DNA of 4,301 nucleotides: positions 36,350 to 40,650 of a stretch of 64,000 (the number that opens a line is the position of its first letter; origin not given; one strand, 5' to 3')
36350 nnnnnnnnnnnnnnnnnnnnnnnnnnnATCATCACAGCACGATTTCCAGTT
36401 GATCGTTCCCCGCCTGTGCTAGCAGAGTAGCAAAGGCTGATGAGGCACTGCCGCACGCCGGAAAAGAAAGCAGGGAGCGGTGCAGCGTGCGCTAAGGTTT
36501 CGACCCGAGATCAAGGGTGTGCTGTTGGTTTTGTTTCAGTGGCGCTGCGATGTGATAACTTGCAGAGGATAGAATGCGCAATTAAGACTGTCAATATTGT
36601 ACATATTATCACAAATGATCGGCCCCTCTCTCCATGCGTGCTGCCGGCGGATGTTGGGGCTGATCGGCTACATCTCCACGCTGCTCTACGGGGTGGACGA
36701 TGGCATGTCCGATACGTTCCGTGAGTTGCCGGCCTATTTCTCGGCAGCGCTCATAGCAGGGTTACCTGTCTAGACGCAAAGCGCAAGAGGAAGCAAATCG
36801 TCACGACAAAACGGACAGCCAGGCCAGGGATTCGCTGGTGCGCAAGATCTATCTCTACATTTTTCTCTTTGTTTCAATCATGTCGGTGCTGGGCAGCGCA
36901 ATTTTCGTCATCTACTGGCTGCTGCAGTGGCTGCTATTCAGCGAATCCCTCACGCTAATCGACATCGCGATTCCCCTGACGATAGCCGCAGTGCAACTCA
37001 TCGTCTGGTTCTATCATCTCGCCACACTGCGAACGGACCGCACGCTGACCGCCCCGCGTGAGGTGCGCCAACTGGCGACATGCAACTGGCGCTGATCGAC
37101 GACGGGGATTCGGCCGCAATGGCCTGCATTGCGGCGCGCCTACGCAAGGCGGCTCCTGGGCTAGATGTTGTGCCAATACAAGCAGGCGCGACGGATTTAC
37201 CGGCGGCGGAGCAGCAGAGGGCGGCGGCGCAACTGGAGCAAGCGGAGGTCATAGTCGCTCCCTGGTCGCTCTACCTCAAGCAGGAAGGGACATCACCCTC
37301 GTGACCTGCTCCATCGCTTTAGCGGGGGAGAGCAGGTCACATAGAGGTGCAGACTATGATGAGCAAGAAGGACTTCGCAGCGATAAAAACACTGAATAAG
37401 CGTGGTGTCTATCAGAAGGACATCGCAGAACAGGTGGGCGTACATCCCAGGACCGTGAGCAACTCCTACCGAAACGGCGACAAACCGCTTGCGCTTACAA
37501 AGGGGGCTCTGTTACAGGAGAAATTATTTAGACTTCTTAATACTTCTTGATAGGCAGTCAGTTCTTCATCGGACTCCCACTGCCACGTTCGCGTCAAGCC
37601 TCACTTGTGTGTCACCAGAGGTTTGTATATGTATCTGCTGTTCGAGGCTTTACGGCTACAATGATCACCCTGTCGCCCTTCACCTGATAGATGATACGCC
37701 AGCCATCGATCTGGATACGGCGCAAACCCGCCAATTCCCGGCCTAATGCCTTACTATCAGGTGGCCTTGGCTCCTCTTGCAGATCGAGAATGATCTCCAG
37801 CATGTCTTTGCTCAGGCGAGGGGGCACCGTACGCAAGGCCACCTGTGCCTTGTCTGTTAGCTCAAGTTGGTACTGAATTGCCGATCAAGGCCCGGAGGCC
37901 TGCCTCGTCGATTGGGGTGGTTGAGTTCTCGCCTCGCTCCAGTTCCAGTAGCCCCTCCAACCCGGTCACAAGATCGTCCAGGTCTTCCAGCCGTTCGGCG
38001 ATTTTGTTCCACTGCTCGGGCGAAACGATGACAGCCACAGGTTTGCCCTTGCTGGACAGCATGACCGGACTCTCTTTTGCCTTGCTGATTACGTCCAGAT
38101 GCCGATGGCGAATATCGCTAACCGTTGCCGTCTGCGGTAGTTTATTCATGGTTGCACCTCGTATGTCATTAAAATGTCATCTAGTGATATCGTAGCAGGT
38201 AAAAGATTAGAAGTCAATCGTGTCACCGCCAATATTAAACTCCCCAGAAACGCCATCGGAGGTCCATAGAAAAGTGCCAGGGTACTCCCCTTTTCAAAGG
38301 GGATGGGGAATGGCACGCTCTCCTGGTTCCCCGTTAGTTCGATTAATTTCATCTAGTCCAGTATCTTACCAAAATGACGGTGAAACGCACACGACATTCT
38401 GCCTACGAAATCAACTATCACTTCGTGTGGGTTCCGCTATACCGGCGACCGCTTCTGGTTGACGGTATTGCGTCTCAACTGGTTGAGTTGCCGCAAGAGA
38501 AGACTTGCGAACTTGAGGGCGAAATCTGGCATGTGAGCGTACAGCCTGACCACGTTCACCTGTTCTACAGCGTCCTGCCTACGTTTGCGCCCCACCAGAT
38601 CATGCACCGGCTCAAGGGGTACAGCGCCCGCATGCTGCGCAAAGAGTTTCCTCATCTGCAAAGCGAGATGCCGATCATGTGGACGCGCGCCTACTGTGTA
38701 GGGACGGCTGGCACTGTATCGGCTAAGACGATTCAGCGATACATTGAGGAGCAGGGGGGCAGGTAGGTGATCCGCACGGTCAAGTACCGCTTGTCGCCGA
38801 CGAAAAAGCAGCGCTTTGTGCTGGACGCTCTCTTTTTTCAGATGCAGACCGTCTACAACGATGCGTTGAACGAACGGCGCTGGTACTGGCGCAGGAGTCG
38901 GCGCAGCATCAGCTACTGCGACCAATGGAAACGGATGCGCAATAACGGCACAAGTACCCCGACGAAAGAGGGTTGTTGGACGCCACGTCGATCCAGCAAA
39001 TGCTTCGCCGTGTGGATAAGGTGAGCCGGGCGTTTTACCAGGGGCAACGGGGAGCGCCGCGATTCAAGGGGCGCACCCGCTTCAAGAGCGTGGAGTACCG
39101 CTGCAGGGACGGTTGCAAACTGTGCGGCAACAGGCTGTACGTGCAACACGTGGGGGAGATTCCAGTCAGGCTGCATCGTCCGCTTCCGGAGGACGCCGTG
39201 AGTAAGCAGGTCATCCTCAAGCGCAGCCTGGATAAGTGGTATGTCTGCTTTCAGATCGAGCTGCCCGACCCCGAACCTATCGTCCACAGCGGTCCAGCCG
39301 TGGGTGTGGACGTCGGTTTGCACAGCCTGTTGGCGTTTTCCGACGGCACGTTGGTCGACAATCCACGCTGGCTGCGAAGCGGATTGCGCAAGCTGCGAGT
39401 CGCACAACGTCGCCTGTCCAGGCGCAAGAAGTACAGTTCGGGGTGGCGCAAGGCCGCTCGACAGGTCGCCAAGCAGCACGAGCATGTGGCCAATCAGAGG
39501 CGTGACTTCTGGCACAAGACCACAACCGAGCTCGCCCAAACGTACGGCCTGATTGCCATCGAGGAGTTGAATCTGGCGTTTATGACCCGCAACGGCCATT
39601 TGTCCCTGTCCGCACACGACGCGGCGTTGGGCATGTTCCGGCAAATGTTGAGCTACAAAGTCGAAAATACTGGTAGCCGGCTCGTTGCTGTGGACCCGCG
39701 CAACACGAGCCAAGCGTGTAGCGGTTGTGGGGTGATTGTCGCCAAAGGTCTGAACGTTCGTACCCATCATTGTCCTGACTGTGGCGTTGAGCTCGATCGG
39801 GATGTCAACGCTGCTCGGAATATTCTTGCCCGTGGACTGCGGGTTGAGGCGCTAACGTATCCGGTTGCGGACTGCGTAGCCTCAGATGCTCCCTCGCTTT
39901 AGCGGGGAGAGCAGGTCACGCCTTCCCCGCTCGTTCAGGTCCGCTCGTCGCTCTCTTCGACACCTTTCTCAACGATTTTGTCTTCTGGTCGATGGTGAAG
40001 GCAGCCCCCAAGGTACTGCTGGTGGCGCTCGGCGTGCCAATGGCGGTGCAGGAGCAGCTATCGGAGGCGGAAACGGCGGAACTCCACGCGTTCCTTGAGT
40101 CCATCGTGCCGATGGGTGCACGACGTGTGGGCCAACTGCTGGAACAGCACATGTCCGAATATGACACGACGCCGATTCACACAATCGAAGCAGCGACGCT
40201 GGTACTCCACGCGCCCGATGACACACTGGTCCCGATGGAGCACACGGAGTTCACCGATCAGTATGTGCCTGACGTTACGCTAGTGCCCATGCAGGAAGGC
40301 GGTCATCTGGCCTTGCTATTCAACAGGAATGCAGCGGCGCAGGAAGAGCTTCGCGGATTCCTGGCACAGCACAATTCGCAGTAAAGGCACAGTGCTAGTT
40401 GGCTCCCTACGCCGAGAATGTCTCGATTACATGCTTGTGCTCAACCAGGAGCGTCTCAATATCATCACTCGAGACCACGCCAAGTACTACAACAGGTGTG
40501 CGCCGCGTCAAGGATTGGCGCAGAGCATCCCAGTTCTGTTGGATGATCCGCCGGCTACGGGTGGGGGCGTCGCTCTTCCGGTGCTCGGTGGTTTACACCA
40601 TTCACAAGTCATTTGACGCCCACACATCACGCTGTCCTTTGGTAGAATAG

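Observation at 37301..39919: A 2.6-kb unit carrying RelE/Phd, an IS21 stub and IS605 tnpA-tnpB is bounded on both sides by the same hairpin and occurs twice with identical ends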

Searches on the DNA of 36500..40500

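Call 38: search_rna_families(source=window, start=36500, end=40500, threshold=evalue, max_evalue=1, show_alignments=2)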
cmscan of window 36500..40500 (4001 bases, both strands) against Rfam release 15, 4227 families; matches with E-value up to 1: 1.
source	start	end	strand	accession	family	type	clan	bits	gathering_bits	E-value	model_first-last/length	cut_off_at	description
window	39828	39932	+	RF00062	HgcC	Gene;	-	17.8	50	0.61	1-130/130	no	HgcC family RNA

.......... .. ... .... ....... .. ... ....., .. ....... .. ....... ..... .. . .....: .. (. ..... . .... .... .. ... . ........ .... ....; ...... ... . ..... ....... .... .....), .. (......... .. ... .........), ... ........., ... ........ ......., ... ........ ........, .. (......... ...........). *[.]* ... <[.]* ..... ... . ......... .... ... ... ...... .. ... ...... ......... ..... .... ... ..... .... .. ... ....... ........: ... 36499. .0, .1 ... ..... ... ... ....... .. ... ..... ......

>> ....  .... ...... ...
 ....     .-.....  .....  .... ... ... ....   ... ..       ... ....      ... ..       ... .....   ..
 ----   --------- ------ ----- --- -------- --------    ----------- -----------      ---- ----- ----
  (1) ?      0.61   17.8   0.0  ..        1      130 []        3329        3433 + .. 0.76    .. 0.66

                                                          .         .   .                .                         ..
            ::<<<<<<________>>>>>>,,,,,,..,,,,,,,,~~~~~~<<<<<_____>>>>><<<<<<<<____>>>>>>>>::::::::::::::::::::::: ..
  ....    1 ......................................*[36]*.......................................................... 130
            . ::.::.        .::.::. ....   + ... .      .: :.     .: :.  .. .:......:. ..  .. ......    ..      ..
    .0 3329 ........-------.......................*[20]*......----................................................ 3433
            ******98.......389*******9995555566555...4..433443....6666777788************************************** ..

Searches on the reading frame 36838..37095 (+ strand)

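Call 36: search_protein_families(library=pfam, proteins=[window:36838-37095:+], max_evalue=0.05)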
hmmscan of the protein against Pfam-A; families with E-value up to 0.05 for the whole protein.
window:36838-37095:+ (85 aa): 1 family
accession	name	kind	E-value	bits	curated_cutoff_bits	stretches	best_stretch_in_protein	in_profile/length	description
PF18920.5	DUF5671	-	2.4e-05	24.6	28.4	1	1-52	78-129/132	Domain of unknown function (DUF5671)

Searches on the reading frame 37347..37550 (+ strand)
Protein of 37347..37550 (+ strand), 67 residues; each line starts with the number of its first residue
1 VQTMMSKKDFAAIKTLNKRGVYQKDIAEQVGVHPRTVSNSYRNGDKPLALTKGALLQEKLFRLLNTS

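Call 10: search_protein_families(library=pfam, proteins=[window:37347-37550:+], max_evalue=0.01)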
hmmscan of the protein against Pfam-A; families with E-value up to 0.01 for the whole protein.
window:37347-37550:+ (67 aa): 2 families
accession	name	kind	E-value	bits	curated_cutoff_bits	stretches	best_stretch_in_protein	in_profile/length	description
PF13384.12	HTH_23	-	0.0007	19.8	24.6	1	16-40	13-37/50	Homeodomain-like domain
PF21694.2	DNA_pol3_delta_C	-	0.0014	19.1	27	1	12-44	49-81/121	DNA polymerase III delta subunit, C-terminal domain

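Call 64: search_protein_families(library=ncbifam, proteins=[window:37356-37550:+], max_evalue=0.1)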
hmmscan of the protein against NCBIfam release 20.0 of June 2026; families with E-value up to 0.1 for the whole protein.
window:37356-37550:+ (64 aa): 3 families
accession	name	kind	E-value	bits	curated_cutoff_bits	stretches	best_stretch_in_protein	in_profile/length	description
NF033545.0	transpos_IS630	equivalog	0.025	14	100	1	8-37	3-32/299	IS630 family transposase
NF033546.1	transpos_IS21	equivalog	0.04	13.4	160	1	11-41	2-32/294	IS21 family transposase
TIGR03541.1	reg_near_HchA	equivalog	0.094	12.2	215.6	1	16-46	185-215/232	PA1136 family autoinducer-binding transcriptional regulator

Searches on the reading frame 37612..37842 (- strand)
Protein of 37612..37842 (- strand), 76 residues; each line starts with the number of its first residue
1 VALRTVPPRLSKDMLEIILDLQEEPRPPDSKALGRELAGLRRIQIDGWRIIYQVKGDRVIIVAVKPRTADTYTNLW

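Call 10: search_protein_families(library=pfam, proteins=[window:37612-37842:-], max_evalue=0.01)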
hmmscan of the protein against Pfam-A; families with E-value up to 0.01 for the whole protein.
window:37612-37842:- (76 aa): 2 families
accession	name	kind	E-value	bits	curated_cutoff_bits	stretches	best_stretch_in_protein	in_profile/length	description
PF05016.21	ParE_toxin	-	1e-07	32.9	23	1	14-68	32-86/89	ParE toxin of type II toxin-antitoxin system, parDE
PF05973.20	Gp49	-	0.002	18.6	23.9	1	3-62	3-66/90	Phage derived protein Gp49-like (DUF891)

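Call 64: search_protein_families(library=ncbifam, proteins=[window:37612-37842:-], max_evalue=0.1)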
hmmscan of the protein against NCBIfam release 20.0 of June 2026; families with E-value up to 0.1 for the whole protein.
window:37612-37842:- (76 aa): 3 families
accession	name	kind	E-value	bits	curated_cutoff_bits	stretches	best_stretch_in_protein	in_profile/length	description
TIGR02385.1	RelE_StbE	subfamily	1.2e-05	25.7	27.9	1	9-66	25-81/88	type II toxin-antitoxin system mRNA interferase toxin, RelE/StbE family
TIGR02116.1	toxin_Txe_YoeB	equivalog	0.039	14.2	51.8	1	11-64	20-76/80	Txe/YoeB family addiction module toxin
TIGR02572.1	LcrR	equivalog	0.098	12.1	139.5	0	42-67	31-56/139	LcrR family type III secretion system chaperone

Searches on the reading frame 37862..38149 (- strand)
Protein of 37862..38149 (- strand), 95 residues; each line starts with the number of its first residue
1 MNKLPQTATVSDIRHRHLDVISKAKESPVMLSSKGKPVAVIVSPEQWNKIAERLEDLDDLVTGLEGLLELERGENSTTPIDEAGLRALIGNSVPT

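Call 10: search_protein_families(library=pfam, proteins=[window:37862-38149:-], max_evalue=0.01)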
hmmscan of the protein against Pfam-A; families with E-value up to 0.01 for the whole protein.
window:37862-38149:- (95 aa): 1 family
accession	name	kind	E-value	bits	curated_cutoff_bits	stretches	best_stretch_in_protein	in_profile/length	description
PF02604.26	PhdYeFM_antitox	-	3.8e-09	36.6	29.8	1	7-69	3-66/74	Antitoxin Phd_YefM, type II toxin-antitoxin system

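Call 41: find_homologous_proteins(query=window:37862-38149:-, max_evalue=0.00001)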
Query window:37862-38149:- (95 aa): 5 proteins with E <= 0.00001 among 12 candidates.
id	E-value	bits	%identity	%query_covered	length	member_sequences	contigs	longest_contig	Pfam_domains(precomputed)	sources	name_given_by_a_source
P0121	1.6e-53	196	100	100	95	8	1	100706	PF02604.27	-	-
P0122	1.7e-43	164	85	98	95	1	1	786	PF02604.27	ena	-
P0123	2.2e-43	164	81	100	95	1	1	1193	PF02604.27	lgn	-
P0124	1.3e-29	120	69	85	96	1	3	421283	PF02604.27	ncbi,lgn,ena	-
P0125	1.7e-25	106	77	69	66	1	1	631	PF02604.27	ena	-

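Call 42: list_cluster_members(proteins=[P0121])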
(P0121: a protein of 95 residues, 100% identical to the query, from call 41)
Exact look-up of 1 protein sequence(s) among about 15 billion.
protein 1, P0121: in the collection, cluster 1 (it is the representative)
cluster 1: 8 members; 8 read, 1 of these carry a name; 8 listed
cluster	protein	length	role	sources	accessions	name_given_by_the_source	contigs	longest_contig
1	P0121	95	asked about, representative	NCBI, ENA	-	-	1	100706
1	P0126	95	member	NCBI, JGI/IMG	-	prevent-host-death family protein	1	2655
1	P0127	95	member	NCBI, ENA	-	-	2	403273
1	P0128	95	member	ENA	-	-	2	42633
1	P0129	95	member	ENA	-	-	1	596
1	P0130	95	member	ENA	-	-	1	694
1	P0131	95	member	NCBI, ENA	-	-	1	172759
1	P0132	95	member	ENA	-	-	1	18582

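Call 43: find_encoding_contigs(protein=P0127, flank=6000, max_places=6)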
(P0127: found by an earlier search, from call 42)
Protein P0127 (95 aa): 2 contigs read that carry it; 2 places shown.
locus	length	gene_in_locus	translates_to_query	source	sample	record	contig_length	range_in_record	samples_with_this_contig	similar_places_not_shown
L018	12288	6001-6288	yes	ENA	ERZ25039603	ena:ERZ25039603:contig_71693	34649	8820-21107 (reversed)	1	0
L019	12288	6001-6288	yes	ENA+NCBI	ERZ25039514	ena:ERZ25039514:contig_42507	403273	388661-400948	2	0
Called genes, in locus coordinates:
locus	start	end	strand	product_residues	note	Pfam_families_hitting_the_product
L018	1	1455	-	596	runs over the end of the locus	-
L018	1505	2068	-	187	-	PF25168:Beta-prop_WDR36-Utp21_2nd (weak), PF25174:Beta-prop_THOC3 (weak), PF25175:Beta-prop_WDR5, PF23381:Beta-prop_IFT122_1st (weak), PF25173:Beta-prop_WDR3_1st (weak), PF00400:WD40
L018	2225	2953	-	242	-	PF04151:PPC (faint)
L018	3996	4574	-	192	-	-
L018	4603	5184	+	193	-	-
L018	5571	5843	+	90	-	-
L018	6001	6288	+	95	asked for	PF02604:PhdYeFM_antitox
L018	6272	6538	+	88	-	PF05016:ParE_toxin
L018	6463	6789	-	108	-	-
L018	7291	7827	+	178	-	PF12728:HTH_17, PF13411:MerR_1 (weak), PF00376:MerR, PF00403:HMA (weak)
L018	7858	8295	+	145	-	PF03063:Prismane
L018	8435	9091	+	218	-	PF03063:Prismane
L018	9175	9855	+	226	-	PF03063:Prismane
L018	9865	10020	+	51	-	-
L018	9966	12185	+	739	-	PF18537:CODH_A_N, PF03598:CdhC, PF19436:ACS_CODH_B_C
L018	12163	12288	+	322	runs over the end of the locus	PF03599:CdhD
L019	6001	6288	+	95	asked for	PF02604:PhdYeFM_antitox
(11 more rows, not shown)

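Call 44: find_encoding_contigs(protein=P0131, flank=6000, max_places=6)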
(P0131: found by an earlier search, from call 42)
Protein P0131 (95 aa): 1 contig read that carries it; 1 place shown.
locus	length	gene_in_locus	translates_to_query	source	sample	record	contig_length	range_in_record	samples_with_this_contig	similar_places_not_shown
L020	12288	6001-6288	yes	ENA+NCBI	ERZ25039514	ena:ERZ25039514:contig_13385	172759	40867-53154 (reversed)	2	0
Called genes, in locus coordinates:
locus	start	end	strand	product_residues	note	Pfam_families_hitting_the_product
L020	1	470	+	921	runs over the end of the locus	PF17660:BTRD1, PF00144:Beta-lactamase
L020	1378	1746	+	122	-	-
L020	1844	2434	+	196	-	-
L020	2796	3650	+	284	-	PF13191:AAA_16 (weak), PF13401:AAA_22 (weak)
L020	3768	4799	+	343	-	PF04307:YdjM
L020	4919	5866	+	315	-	PF00565:SNase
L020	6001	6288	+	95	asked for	PF02604:PhdYeFM_antitox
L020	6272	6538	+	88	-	PF05016:ParE_toxin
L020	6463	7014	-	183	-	-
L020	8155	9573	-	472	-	-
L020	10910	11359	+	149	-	-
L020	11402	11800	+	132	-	PF01636:APH (weak)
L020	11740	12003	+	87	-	-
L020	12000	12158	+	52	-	-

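Call 48: find_encoding_contigs(protein=P0128, flank=6000, max_places=6)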
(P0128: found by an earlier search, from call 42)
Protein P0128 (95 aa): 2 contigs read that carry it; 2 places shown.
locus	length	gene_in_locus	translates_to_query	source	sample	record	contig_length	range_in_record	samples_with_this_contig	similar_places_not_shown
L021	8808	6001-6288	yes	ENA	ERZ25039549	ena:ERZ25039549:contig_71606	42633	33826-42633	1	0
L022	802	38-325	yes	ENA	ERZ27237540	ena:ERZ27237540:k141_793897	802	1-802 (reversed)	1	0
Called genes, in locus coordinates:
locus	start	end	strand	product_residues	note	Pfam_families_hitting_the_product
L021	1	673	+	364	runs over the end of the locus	PF13814:Replic_Relax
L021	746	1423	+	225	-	-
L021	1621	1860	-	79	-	-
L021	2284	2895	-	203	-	-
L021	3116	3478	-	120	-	-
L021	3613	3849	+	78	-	PF13443:HTH_26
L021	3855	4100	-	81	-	-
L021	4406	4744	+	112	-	PF02604:PhdYeFM_antitox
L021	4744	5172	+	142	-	PF01850:PIN (weak), PF13470:PIN_3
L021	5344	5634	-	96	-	PF01381:HTH_3 (weak)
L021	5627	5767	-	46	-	-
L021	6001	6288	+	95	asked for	PF02604:PhdYeFM_antitox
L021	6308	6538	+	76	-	PF05016:ParE_toxin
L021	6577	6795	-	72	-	-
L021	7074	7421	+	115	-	-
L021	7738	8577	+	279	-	-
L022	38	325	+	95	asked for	PF02604:PhdYeFM_antitox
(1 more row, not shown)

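Call 49: find_encoding_contigs(protein=P0132, flank=6000, max_places=6)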
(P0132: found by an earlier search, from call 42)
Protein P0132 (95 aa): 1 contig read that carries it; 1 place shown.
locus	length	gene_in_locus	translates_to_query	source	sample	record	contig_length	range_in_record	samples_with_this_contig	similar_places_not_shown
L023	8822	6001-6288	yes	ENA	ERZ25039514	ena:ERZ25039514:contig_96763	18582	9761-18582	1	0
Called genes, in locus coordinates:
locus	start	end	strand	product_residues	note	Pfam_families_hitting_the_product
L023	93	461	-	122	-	PF00072:Response_reg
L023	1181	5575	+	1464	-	PF00082:Peptidase_S8, PF07494:Reg_prop (faint)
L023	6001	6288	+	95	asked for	PF02604:PhdYeFM_antitox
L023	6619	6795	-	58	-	-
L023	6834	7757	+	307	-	-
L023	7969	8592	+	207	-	-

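Call 50: find_encoding_contigs(protein=P0126, flank=6000, max_places=6)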
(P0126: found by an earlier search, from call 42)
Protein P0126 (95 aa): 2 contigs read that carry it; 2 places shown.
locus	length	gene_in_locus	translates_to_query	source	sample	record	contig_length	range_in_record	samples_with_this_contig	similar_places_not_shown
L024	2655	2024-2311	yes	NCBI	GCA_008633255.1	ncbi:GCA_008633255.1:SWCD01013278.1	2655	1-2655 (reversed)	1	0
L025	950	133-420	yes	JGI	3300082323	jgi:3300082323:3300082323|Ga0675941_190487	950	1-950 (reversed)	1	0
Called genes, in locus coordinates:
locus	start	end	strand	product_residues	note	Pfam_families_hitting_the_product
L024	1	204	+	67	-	?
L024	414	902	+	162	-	-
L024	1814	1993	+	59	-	-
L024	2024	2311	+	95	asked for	PF02604:PhdYeFM_antitox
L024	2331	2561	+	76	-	PF05016:ParE_toxin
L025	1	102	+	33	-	?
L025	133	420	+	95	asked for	PF02604:PhdYeFM_antitox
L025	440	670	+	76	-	PF05016:ParE_toxin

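Call 64: search_protein_families(library=ncbifam, proteins=[window:37862-38149:-, L021:6577-6795:-], max_evalue=0.1)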
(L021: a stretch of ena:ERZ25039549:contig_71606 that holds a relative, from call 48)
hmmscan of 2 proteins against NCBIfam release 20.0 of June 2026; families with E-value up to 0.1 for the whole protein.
window:37862-38149:- (95 aa): 2 families
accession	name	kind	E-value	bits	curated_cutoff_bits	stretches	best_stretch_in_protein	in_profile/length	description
TIGR01552.1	phd_fam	subfamily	2.5e-07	29.9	20.8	1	9-58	3-53/53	type II toxin-antitoxin system prevent-host-death family antitoxin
NF048017.1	antitoxin_RelB_like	equivalog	0.0095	16.1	50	1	50-83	29-62/70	type II toxin-antitoxin system RelB family antitoxin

L021:6577-6795:- (72 aa): 4 families
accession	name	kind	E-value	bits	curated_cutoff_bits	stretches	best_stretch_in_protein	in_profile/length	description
TIGR01884.1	cas_HTH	subfamily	0.0016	17.8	60.2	1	2-36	140-175/202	CRISPR-associated CARF protein Csa3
NF033545.0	transpos_IS630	equivalog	0.051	13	100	1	8-36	3-31/299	IS630 family transposase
NF052366.1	photon_PedR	equivalog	0.061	13.5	120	1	2-40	3-40/74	photosynthetic electron transport-dependent transcriptional regulator PedR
NF033546.1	transpos_IS21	equivalog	0.093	12.2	160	1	11-39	2-30/294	IS21 family transposase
